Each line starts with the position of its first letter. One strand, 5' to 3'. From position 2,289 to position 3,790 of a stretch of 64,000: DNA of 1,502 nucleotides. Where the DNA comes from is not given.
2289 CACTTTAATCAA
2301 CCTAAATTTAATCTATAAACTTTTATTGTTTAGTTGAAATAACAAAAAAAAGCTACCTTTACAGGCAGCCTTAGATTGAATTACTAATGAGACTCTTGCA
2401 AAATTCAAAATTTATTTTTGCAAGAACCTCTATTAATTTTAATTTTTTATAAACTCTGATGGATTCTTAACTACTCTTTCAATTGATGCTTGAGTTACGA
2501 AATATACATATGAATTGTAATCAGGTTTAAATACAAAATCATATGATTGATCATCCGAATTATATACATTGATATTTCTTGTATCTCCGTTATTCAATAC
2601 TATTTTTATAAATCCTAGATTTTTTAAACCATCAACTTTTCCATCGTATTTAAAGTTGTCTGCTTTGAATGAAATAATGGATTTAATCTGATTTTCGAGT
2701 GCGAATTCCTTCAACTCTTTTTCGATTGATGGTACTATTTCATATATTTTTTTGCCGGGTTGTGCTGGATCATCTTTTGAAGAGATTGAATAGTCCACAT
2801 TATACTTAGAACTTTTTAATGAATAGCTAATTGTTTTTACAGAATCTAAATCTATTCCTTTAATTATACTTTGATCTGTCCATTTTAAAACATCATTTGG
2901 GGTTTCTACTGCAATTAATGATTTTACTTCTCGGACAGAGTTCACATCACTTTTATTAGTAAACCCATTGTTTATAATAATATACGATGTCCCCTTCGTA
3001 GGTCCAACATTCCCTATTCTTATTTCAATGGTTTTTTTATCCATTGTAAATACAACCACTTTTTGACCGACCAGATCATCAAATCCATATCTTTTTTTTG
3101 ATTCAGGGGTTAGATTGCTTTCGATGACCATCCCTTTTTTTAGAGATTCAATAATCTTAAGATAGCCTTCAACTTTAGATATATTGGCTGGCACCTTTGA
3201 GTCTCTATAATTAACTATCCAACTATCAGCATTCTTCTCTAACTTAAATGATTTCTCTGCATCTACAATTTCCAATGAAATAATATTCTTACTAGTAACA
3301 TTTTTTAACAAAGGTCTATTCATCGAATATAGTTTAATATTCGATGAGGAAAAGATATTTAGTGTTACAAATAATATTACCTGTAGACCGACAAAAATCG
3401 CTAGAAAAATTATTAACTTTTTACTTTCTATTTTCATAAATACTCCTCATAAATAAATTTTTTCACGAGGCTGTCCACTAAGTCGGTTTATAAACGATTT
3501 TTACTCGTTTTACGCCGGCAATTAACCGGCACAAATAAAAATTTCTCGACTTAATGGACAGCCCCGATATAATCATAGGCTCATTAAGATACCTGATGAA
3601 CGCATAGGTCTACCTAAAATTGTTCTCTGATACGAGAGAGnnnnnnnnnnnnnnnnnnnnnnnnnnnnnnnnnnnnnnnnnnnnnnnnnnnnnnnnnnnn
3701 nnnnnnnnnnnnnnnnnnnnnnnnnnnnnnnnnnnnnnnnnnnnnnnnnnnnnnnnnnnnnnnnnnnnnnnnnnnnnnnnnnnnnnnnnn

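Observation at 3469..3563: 95-nt GC-enriched, multi-hairpin palindromic element present in two 94/95-identical intergenic copies (family A)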

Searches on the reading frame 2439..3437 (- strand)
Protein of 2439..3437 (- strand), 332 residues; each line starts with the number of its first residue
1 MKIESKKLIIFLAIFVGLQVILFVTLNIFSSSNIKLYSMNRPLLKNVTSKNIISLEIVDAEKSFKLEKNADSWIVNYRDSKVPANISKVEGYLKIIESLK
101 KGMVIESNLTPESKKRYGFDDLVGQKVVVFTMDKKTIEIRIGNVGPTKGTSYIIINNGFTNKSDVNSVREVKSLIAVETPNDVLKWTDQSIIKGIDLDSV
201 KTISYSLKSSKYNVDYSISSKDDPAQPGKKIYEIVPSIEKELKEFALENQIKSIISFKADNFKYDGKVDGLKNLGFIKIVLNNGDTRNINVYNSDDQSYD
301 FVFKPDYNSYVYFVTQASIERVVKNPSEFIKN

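Call 9: search_protein_families(library=pfam, proteins=[window:2439-3437:-])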
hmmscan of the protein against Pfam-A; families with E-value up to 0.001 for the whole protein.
window:2439-3437:- (332 aa): 1 family
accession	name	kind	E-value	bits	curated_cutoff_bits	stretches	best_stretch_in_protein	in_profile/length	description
PF14238.11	DUF4340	-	2.8e-11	44.4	25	1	78-233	5-138/183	Domain of unknown function (DUF4340)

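Call 42: search_protein_families(library=ncbifam, proteins=[window:2439-3437:-], max_evalue=1)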
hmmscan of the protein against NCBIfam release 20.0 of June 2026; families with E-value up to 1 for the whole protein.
window:2439-3437:- (332 aa): 0 families

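Call 63: find_encoding_contigs(protein=window:2439-3437:-, flank=3000, max_places=10)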
Protein window:2439-3437:- (332 aa): 4 contigs read that carry it; 2 places shown.
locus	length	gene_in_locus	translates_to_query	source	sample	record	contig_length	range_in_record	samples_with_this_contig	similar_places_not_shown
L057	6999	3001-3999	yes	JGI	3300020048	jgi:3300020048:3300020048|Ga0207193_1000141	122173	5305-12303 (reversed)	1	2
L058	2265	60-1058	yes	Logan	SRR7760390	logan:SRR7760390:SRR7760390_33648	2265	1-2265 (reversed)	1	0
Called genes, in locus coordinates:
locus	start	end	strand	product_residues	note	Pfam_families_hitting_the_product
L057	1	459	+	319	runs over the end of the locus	PF00005:ABC_tran, PF13304:AAA_21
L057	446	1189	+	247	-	PF01061:ABC2_membrane (weak), PF12679:ABC2_membrane_2, PF12698:ABC2_membrane_3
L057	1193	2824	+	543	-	PF23357:DUF7088, PF09822:ABC_transp_aux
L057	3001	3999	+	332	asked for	PF14238:DUF4340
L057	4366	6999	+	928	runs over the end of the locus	-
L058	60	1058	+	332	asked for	PF14238:DUF4340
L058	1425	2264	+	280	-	?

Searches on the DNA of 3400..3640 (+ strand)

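Call 24: search_rna_families(source=window, start=3400, end=3640, threshold=evalue, max_evalue=10, show_alignments=2)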
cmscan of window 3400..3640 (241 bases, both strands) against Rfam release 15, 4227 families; matches with E-value up to 10: 7.
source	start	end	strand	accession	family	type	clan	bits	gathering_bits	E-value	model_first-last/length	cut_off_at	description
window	3401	3531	+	RF01669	P14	Gene; sRNA;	-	17.8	45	0.21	1-146/146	no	Pseudomonas sRNA P14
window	3550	3608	+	RF01810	pntA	Gene; sRNA;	-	15.3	54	7.3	1-62/62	no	pntA sRNA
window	3431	3538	+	RF02908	rli30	Gene; antisense;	-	15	41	2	1-116/116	no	Listeria sRNA rli30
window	3492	3595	-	RF02593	NsiR8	Gene; sRNA;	-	14.4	61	2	1-172/172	no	Nitrogen stress-induced RNA 8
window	3509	3593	-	RF03083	cow-rumen-3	Gene; sRNA;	-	12.7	86.7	1.1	1-141/141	no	cow-rumen-3 RNA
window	3615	3632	-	RF02125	JPX_2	Gene; lncRNA;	-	12.7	48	3.1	1-69/69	no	JPX transcript, XIST activator conserved region 2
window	3483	3598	+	RF01509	Afu_300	Gene; snRNA; snoRNA; CD-box;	-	12.6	40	5.1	1-91/91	no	A. fumigatus snoRNA Afu_300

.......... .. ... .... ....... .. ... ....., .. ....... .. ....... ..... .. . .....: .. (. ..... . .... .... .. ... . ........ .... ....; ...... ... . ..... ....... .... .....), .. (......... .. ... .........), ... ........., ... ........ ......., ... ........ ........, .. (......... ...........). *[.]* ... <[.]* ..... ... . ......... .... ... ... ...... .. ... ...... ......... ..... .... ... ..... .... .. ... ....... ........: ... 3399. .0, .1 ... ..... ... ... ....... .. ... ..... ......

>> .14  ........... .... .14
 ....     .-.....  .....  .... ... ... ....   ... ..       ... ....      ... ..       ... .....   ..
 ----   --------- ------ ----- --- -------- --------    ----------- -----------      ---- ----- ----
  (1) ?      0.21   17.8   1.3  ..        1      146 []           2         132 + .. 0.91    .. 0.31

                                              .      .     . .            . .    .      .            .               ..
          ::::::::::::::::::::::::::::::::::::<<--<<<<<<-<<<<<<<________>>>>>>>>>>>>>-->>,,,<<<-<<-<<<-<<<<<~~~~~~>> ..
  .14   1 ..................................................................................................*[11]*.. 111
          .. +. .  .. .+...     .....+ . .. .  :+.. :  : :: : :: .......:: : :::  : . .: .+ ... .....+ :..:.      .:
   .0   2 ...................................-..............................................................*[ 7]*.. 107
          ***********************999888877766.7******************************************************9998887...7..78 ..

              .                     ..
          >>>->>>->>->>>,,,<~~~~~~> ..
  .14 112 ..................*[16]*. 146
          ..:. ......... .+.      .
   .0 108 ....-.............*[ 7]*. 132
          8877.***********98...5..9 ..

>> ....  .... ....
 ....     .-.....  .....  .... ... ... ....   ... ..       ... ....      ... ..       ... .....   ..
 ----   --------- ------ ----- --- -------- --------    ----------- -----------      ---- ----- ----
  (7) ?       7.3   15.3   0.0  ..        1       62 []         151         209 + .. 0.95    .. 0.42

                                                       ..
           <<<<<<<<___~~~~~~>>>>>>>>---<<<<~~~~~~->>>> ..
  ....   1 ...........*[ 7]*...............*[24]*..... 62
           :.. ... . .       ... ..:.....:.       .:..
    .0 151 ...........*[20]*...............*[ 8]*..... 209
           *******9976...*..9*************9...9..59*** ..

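Call 33: search_dna_similar(query=window:3469-3563:+, collection=plasmids, mode=distant, max_evalue=1)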
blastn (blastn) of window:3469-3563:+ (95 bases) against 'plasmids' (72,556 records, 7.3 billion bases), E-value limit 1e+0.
Records with a match: 8; places in all: 8; records where one place covers at least 80% of the query: 0.
Best place of each record, by identity: 95-99% 8.
By first word of the organism name: Ligilactobacillus 8.
By predicted mobility (MOB-suite, as given by PLSDB): mobilizable 6; non-mobilizable 2.
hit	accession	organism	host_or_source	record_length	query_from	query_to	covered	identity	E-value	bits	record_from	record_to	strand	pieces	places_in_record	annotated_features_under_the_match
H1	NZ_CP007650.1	Ligilactobacillus salivarius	swine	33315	19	45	28%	96.3%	2e-1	42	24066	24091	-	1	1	hypothetical protein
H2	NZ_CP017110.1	Ligilactobacillus salivarius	Gallus gallus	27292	19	45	28%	96.3%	2e-1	42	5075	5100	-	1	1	hypothetical protein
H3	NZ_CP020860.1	Ligilactobacillus salivarius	piglet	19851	19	45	28%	96.3%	2e-1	42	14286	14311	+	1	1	hypothetical protein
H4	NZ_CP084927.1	Ligilactobacillus salivarius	Homo sapiens,mixed culture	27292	19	45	28%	96.3%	2e-1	42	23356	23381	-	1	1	hypothetical protein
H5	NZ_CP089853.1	Ligilactobacillus salivarius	Pig,faecal sample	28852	19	45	28%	96.3%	2e-1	42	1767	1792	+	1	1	hypothetical protein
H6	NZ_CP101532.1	Ligilactobacillus salivarius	Xinyang black-feather laying hens,mixed ...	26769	19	45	28%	96.3%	2e-1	42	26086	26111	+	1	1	hypothetical protein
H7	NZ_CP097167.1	Ligilactobacillus salivarius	Homo sapiens,single cell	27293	19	45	28%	96.3%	2e-1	42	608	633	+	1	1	hypothetical protein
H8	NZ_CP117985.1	Ligilactobacillus salivarius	cell culture,raw chicken meat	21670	19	45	28%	96.3%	2e-1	42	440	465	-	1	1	hypothetical protein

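Call 34: search_dna_similar(query=window:3469-3563:+, collection=phages, mode=distant, max_evalue=1)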
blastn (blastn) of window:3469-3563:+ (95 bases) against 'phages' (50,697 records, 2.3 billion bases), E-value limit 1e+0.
No match.

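Call 75: build_rna_model(alignment_id=A2, structure=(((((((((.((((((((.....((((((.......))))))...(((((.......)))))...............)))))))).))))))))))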
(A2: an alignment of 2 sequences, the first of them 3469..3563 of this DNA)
Model R1 built from alignment A2 (2 sequences, 95 columns); structure: as given.
model positions 95; base pairs 28; branch points 1; effective number of sequences 0.69; information 0.601 bits per position. Calibrated on 0.2 Mb of random sequence (short: E-values are rough).
structure used (alignment columns):
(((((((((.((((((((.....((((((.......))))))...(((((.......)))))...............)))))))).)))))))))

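Call 76: search_with_rna_model(model_id=R1, sources=[window, L045, L050, L053, L054, L056, L024, L025, L011, L015, L022, L017], max_evalue=10)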
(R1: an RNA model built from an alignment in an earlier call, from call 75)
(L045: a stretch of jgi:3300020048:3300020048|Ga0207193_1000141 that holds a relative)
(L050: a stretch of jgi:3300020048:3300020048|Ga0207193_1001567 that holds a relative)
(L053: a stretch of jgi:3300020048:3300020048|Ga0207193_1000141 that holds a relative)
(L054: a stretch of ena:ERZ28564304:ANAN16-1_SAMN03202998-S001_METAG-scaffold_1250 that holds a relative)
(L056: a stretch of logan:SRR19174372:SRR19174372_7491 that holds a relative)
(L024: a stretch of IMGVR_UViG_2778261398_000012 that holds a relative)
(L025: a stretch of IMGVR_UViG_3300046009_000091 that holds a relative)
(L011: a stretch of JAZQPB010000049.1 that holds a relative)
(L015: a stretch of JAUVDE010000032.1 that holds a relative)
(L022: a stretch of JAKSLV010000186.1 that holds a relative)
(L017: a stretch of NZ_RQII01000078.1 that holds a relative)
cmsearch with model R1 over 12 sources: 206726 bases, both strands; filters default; matches with E-value up to 10: 10.
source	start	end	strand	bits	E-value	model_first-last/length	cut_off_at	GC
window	3469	3563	+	124.4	3.5e-32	1-95/95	no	0.41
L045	11683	11777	-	124.4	3.5e-32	1-95/95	no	0.41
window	32562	32656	+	122.6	1.1e-31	1-95/95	no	0.4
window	32562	32656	-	34.7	1.3e-06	1-95/95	no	0.4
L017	7509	7548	+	34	2.1e-06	1-95/95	no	0.5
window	3469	3563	-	33.9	2.3e-06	1-95/95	no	0.41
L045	11683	11777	+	33.9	2.3e-06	1-95/95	no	0.41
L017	7509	7548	-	31.8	9.2e-06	1-95/95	no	0.5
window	13650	13717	-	12.5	2.8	1-95/95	no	0.22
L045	1529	1596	+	12.5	2.8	1-95/95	no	0.22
